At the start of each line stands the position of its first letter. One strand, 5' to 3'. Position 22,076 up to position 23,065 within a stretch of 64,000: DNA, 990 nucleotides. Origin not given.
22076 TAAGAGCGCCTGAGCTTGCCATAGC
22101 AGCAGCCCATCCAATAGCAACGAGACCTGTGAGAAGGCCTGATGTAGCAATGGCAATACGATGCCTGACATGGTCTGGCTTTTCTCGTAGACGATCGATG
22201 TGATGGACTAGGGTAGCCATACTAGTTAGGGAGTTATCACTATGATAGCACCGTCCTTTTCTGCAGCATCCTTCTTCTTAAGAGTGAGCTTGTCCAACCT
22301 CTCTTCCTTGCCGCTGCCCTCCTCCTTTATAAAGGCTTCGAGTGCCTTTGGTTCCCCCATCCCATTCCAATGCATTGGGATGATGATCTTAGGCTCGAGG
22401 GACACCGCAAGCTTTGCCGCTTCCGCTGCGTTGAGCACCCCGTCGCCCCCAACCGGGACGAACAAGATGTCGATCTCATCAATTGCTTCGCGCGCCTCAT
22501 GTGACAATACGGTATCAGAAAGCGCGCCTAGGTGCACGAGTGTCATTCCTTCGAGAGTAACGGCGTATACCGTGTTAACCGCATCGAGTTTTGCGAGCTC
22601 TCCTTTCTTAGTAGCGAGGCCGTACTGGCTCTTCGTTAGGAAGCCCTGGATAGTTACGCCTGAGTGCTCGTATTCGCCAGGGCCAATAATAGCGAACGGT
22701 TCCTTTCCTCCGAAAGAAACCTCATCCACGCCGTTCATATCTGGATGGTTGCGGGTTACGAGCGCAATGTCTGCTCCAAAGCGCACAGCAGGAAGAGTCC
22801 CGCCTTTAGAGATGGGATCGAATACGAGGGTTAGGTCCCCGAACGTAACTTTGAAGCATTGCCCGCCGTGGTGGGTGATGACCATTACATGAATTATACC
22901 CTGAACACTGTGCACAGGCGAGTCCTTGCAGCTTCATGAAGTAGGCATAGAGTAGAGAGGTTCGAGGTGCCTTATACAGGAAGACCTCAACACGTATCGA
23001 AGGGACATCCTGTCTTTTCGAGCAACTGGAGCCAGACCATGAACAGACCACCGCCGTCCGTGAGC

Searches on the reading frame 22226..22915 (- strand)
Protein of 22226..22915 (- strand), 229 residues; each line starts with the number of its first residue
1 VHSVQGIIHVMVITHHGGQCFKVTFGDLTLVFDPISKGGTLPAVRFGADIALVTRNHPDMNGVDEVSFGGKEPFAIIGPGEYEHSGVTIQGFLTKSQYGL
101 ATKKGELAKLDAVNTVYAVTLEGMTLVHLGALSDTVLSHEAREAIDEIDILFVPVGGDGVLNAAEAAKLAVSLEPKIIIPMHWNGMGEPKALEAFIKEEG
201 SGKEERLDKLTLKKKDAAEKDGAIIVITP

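Call 23: search_protein_families(library=pfam, proteins=[window:22226-22915:-], max_evalue=0.0001)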
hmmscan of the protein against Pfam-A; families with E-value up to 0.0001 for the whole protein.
window:22226-22915:- (229 aa): 1 family
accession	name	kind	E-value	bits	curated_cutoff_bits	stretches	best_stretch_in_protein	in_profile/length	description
PF13483.12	Lactamase_B_3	-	2.2e-26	93.2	24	1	13-182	2-160/160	Beta-lactamase superfamily domain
